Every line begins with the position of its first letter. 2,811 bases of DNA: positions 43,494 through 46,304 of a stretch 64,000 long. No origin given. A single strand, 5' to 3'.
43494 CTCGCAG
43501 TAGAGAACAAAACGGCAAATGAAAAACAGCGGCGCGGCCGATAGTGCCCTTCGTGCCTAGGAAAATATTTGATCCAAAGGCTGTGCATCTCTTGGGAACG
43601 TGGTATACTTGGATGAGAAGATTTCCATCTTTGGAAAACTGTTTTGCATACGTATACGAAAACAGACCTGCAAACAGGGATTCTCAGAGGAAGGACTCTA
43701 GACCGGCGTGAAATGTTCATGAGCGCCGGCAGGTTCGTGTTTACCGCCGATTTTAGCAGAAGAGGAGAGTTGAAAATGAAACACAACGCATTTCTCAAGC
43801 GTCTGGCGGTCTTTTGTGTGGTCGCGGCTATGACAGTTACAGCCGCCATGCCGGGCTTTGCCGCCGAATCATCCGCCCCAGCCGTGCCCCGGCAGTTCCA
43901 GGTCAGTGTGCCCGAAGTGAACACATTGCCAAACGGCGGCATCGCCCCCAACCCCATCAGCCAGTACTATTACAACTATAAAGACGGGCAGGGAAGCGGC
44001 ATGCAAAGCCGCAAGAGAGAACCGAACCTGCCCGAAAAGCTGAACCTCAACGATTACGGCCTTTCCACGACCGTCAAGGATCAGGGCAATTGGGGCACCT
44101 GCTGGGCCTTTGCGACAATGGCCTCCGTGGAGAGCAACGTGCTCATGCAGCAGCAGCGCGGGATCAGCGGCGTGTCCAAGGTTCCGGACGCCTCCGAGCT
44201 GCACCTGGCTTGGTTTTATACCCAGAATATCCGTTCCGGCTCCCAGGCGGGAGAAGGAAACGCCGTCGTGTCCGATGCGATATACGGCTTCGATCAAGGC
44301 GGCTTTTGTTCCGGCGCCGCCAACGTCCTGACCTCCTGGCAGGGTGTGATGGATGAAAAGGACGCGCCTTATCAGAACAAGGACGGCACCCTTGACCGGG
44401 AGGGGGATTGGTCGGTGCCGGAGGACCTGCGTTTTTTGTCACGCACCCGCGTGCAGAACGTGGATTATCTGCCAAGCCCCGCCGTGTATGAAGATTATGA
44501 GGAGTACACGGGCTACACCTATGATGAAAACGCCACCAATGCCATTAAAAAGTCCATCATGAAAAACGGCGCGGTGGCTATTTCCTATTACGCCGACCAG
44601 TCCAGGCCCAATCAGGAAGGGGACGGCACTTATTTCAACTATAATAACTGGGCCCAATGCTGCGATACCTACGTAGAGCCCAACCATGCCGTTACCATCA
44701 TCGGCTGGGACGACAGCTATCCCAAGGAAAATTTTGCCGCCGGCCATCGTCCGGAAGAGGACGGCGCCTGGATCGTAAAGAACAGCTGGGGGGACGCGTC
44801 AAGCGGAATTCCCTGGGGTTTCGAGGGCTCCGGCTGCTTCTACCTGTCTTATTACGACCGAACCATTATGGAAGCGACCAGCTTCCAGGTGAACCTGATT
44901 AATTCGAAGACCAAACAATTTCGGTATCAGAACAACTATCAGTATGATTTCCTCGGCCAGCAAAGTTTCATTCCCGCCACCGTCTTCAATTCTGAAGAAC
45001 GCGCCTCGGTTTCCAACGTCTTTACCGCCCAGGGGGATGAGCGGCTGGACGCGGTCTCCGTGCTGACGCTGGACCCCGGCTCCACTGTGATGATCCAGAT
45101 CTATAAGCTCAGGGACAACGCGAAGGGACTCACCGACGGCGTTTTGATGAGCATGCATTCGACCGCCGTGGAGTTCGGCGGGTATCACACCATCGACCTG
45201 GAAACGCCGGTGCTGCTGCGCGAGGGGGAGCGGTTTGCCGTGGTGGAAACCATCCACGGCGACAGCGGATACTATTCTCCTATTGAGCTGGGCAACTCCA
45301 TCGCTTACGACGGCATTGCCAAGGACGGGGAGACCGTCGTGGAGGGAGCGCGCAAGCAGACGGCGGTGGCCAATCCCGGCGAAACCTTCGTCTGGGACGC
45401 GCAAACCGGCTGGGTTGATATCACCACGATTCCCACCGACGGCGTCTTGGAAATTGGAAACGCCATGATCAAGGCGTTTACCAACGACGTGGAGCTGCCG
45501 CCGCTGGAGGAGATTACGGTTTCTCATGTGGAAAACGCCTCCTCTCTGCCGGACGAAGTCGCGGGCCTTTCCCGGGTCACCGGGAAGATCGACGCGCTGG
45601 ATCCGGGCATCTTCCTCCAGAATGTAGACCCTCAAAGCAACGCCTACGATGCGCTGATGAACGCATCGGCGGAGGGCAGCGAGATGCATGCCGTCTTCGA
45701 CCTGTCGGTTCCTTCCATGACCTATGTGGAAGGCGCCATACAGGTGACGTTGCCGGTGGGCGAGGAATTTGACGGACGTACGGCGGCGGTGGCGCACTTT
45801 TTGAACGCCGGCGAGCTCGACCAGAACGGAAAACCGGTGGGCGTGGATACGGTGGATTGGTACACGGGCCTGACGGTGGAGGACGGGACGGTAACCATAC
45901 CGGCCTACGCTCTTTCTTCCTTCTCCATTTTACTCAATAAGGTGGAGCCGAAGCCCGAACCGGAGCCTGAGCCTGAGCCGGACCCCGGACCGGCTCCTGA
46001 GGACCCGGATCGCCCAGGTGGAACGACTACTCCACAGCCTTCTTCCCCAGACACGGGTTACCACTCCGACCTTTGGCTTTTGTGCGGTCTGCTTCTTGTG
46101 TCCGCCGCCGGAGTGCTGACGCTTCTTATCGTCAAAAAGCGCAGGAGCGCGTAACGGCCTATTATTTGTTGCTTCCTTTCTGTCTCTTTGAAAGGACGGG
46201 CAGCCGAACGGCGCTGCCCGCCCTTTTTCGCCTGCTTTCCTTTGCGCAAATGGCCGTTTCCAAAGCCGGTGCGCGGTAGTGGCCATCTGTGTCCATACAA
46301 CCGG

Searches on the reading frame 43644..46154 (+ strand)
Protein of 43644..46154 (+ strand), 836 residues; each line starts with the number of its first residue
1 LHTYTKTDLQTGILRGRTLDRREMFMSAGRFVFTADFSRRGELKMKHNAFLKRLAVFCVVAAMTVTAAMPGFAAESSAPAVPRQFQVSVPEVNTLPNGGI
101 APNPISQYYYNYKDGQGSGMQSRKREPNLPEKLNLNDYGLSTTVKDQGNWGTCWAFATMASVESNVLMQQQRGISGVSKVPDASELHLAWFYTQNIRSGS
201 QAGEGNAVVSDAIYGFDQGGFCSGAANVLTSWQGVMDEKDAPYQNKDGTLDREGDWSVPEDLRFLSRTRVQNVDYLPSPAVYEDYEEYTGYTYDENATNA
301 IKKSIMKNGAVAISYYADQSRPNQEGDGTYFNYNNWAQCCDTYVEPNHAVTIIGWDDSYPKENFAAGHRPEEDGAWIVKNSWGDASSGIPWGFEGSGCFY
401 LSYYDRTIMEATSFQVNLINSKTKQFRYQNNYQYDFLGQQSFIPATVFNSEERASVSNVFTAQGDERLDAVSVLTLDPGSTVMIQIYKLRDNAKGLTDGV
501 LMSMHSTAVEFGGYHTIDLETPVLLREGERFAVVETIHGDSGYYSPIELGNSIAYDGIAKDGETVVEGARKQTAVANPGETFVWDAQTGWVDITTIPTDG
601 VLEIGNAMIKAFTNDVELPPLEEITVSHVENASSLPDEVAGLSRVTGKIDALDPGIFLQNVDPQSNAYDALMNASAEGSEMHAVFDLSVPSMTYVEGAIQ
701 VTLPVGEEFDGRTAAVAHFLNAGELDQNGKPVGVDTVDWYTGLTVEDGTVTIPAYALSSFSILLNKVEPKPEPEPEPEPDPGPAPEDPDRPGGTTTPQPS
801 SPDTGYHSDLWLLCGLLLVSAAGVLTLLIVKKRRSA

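Call 89: search_protein_families(library=pfam, proteins=[window:43644-46154:+], max_evalue=0.00001)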
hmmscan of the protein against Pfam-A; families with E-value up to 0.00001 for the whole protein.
window:43644-46154:+ (836 aa): 2 families
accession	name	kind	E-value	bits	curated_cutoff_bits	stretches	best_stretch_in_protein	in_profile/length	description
PF18560.7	Lectin_like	-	3.5e-24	86.2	27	1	432-613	2-156/156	Lectin like domain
PF00112.29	Peptidase_C1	-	7.4e-18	65.9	20.7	1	218-385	67-193/220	Papain family cysteine protease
